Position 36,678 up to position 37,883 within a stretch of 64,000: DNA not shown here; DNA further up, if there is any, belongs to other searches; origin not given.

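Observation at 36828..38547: Dedicated archaeosortase with an adjacent substrate carrying a non-canonical VPFFPS-TM-RGRLRK sorting signal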

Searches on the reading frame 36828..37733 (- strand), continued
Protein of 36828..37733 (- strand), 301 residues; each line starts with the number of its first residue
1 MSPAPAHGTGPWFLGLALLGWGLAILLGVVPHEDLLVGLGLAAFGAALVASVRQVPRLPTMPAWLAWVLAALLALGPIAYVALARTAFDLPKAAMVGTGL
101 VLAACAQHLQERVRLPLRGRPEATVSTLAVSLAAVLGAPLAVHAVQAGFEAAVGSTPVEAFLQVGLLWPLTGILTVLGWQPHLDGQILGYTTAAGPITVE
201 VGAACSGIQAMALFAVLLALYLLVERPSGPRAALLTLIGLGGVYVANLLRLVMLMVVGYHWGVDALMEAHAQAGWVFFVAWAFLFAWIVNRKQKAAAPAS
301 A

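Call 58: predict_structure(alignment_id=A1)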
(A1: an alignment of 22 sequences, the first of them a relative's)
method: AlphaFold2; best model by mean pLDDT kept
length: 301 residues; sequences in the alignment: 22
mean_pLDDT: 91.1   pTM: 0.84
mean pLDDT of the five models: 91.1, 88.4, 88.0, 86.7, 86.6
residues with pLDDT >= 90: 230; 70-90: 60; 50-70: 8; < 50: 3
segments of 3 or more residues with pLDDT < 50: none
pLDDT, mean of each block of 10 residues (from residue 1): 61 93 92 90 95 91 96 95 94 96 97 94 96 92 89 89 92 96 94 93 81 93 93 96 95 95 94 90 92 75 49
secondary structure, 60 per line:
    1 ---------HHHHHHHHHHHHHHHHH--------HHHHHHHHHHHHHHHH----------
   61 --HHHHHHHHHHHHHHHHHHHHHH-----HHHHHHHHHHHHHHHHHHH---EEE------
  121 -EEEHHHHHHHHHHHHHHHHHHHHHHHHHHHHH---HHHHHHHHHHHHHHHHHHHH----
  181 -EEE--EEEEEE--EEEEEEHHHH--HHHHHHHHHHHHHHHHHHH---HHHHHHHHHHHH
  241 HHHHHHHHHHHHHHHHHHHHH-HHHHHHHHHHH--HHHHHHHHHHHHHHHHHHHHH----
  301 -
elements in order: H10-26 H35-50 H63-84 H90-108 E112-114 E122-124 H125-153 H157-176 E182-184 E187-192 E195-200 H201-204 H207-225 H229-261 H263-273 H276-296

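Call 64: fold_search(model_id=the predicted structure, library=pdb)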
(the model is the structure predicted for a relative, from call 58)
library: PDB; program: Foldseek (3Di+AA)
matches with E <= 10: 314; with E <= 0.001: 0
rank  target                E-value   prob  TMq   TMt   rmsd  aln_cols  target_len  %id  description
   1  9k92                  8.1e-02  0.54  0.23  0.25  20.3       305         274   11  Cryo-EM structure of human signal peptide peptidase like 2A (SPPL2a) (released 2025-10-29)
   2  8kh4_A                3.4e-01  0.28  0.19  0.21  17.7       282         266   14  Cryo-EM structure of the GPR161-Gs complex (released 2023-10-11)
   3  9a3b_MODEL_1_A        3.4e-01  0.25  0.26  0.20  13.5       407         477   14  Model of E. coli PtsG by in-cell photo-crosslinking MS and deep learning (released 2023-02-24)
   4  7wvv_R                3.5e-01  0.13  0.15  0.15  17.9       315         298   11  Cryo-EM structure of the human formyl peptide receptor 2 in complex with fMLFII and Gi2 (released 2022-04-13)
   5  8j6d_C                4.9e-01  0.15  0.17  0.18  19.4       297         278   10  Structure of EP141-C3aR-Go complex (released 2023-10-18)
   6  7jni_A                4.9e-01  0.08  0.13  0.11  22.0       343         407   10  Crystal structure of the angiotensin II type 2 receptoror (AT2R) in complex with EMA401 (released 2022-02-09)
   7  6wpw_R                5.3e-01  0.12  0.18  0.14  17.8       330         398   14  GCGR-Gs signaling complex bound to a designed glucagon derivative (released 2020-08-12)
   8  3qbg_A                5.8e-01  0.12  0.17  0.19  20.0       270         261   15  Anion-free blue form of pharaonis halorhodopsin (released 2011-08-31)
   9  8jrv_R                6.1e-01  0.10  0.17  0.16  19.9       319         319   14  Cryo-EM structure of the glucagon receptor bound to glucagon and beta-arrestin 1 (released 2023-08-16)
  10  7bmh_A                6.4e-01  0.15  0.18  0.21  21.8       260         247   13  Crystal structure of a light-driven proton pump LR (Mac) from Leptosphaeria maculans (released 2021-07-07)
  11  8b4o_A                7.0e-01  0.08  0.15  0.11  23.7       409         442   10  Cryo-EM structure of cytochrome bd oxidase from C. glutamicum (released 2022-12-28)
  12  6omm_R                8.1e-01  0.10  0.16  0.16  18.0       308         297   11  Cryo-EM structure of formyl peptide receptor 2/lipoxin A4 receptor in complex with Gi (released 2020-02-26)
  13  8r0l_A                8.8e-01  0.20  0.23  0.24  14.2       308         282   12  Cryo-EM structure of the microbial rhodopsin CryoR1 at pH 8.0 in nanodisc (released 2025-05-14)
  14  8h8j_C                8.8e-01  0.09  0.17  0.17  19.8       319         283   14  Lodoxamide-bound GPR35 in complex with G13 (released 2023-02-08)
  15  5xjm_A                8.8e-01  0.08  0.17  0.14  25.9       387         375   10  Complex structure of angiotensin II type 2 receptor with Fab (released 2018-07-11)
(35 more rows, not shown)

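Call 67: search_protein_families(library=ncbifam, alignment_id=A1, max_evalue=0.001)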
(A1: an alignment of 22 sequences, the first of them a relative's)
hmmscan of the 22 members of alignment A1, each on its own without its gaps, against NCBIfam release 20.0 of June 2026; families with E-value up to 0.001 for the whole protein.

A. member 1, P0001 (301 aa): 12 families
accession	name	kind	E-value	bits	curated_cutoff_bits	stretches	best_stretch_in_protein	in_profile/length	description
TIGR04178.1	exo_archaeo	signature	1.5e-18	66.8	23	1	199-291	1-93/97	exosortase/archaeosortase family protein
TIGR03762.1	archaeo_artC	exception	3.2e-15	56.7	100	1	174-289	156-272/274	archaeosortase C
TIGR02602.1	8TM_EpsH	subfamily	4.6e-13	49.2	105.55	1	197-289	144-237/241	exosortase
TIGR03110.1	exosort_Gpos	exception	1.7e-08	34.6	102.75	1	159-284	47-170/187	exosortase family protein XrtG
NF035943.2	exosort_XrtV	exception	4.6e-08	32.7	313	1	193-285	165-260/270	exosortase V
NF046081.1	exosort_XrtX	exception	5.4e-08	32.9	170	1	158-294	32-164/168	exosortase X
TIGR03113.1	exosort_XrtB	exception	1.2e-06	28.4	275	1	195-284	165-255/268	exosortase B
TIGR03109.2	exosort_XrtA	exception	1.6e-06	27.7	208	1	198-292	164-259/261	exosortase A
NF033464.1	cyanoexo_CrtC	exception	4.4e-05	23.2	225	1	167-286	153-268/278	cyanoexosortase C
NF038142.1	exosort_XrtW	exception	0.00036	19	425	1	197-296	169-272/494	exosortase W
NF012138.0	exosort_XrtR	exception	0.00044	20.4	150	1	196-280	59-143/160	exosortase R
TIGR04297.1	thauma_sortase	exception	0.00067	19.2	250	1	192-289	187-286/307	thaumarchaeosortase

B. families by the number of members that match (of 22 scanned): 21 families
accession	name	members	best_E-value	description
TIGR04178.1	exo_archaeo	22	1.6e-19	exosortase/archaeosortase family protein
TIGR03762.1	archaeo_artC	22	5.2e-18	archaeosortase C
TIGR02602.1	8TM_EpsH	22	4.6e-13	exosortase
NF046081.1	exosort_XrtX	22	3.1e-10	exosortase X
TIGR03110.1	exosort_Gpos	22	1.7e-08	exosortase family protein XrtG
TIGR04297.1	thauma_sortase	15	1.1e-06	thaumarchaeosortase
NF033464.1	cyanoexo_CrtC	14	9.6e-07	cyanoexosortase C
TIGR04125.1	exosort_PGF_TRM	12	5.1e-06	archaeosortase A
TIGR03763.1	cyanoexo_CrtA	12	5.3e-06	cyanoexosortase A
TIGR03109.2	exosort_XrtA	10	1.4e-07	exosortase A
NF035943.2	exosort_XrtV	8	4.6e-08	exosortase V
TIGR03113.1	exosort_XrtB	7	1.2e-06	exosortase B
TIGR04177.1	exosort_XrtH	7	4.3e-06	exosortase H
NF012138.0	exosort_XrtR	7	0.00014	exosortase R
TIGR04293.1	archaeo_artF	6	7.7e-07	archaeosortase family protein ArtF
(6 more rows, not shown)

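Call 75: find_encoding_contigs(protein=P0045, flank=10000, max_places=1)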
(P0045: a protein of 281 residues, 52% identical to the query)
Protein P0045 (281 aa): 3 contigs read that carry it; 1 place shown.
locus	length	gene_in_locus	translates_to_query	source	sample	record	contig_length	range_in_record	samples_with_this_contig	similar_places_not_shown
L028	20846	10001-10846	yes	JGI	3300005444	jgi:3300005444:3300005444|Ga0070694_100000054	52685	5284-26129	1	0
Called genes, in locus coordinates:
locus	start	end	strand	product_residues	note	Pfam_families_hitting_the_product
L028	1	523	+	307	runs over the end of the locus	-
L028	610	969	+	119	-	-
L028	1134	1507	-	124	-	-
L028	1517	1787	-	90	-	-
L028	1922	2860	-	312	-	PF12802:MarR_2 (faint), PF24266:HTH_HVO_0163_N, PF13412:HTH_24 (weak)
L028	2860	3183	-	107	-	-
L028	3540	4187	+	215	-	PF00072:Response_reg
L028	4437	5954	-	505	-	PF01839:FG-GAP (faint), PF25292:Beta-prop_CGLA (faint), PF13517:FG-GAP_3 (weak)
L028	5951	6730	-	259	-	PF00535:Glycos_transf_2, PF13641:Glyco_tranf_2_3 (weak)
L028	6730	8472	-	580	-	-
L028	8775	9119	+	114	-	PF07760:DUF1616 (weak)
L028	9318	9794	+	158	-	-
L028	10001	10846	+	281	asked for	PF09721:Exosortase_EpsH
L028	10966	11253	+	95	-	-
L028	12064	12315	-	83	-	-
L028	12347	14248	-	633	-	PF00535:Glycos_transf_2, PF03552:Cellulose_synt (faint), PF13641:Glyco_tranf_2_3, PF13632:Glyco_trans_2_3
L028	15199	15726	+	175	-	-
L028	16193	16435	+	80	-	PF11154:DUF2934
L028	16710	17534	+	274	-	PF00294:PfkB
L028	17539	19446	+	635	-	PF00723:Glyco_hydro_15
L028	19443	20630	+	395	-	PF08323:Glyco_transf_5, PF13439:Glyco_transf_4, PF13579:Glyco_trans_4_4, PF20706:GT4-conflict, PF00534:Glycos_transf_1, PF13692:Glyco_trans_1_4, PF13524:Glyco_trans_1_2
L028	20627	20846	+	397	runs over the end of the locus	PF03065:Glyco_hydro_57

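Call 76: find_encoding_contigs(protein=P0074, flank=10000, max_places=1)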
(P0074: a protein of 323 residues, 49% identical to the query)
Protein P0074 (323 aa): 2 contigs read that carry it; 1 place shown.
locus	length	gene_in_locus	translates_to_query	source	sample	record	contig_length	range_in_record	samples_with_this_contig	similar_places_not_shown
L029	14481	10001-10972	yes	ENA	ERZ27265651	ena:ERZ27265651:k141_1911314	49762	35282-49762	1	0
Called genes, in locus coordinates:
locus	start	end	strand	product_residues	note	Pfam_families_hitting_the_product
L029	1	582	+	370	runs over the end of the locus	PF01798:Nop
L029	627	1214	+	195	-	PF01269:Fibrillarin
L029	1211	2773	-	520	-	-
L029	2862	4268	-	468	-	PF13115:YtkA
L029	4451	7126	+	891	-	PF01326:PPDK_N, PF00391:PEP-utilizers, PF02896:PEP-utilizers_C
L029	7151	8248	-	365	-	PF13606:Ank_3 (faint), PF13857:Ank_5 (faint), PF12796:Ank_2, PF13637:Ank_4 (weak), PF00023:Ank (weak)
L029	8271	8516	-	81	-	PF00125:Histone (weak)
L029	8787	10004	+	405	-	-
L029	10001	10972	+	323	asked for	PF09721:Exosortase_EpsH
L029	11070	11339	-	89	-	-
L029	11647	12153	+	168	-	PF13420:Acetyltransf_4 (weak), PF13673:Acetyltransf_10 (weak), PF00583:Acetyltransf_1, PF13508:Acetyltransf_7 (weak)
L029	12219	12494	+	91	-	PF03144:GTP_EFTU_D2 (faint)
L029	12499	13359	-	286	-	PF02457:DAC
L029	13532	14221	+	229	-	PF04967:HTH_10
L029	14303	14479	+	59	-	?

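Call 77: find_encoding_contigs(protein=P0021, flank=10000, max_places=1)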
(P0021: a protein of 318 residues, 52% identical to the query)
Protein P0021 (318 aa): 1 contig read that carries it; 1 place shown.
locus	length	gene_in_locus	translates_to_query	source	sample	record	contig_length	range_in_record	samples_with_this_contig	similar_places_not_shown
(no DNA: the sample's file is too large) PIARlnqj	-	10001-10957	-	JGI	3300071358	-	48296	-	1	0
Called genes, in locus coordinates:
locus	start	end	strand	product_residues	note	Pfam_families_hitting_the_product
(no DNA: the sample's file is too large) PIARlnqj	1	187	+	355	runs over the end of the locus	PF01571:GCV_T, PF08669:GCV_T_C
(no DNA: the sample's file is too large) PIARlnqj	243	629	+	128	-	PF01597:GCV_H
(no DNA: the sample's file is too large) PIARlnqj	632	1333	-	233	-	-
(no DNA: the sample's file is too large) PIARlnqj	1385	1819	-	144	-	PF00072:Response_reg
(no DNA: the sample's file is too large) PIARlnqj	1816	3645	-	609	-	PF00672:HAMP, PF00512:HisKA, PF02518:HATPase_c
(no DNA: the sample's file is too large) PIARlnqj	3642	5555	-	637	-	PF00801:PKD (weak), PF18911:PKD_4 (weak)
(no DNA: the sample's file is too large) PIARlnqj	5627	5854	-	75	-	-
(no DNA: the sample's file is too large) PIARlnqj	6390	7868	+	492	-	PF02012:BNR (faint)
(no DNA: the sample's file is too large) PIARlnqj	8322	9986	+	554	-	-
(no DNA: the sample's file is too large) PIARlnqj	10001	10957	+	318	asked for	PF09721:Exosortase_EpsH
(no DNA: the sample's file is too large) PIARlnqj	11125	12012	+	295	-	PF13495:Phage_int_SAM_4, PF00589:Phage_integrase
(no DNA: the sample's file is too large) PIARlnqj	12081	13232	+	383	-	-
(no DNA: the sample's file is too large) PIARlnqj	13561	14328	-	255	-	PF04967:HTH_10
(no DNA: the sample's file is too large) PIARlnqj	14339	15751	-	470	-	PF00266:Aminotran_5, PF00155:Aminotran_1_2 (weak)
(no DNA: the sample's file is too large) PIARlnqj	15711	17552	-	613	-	PF01850:PIN, PF00437:T2SSE, PF20720:nSTAND3 (faint), PF07650:KH_2 (faint), PF00013:KH_1 (weak)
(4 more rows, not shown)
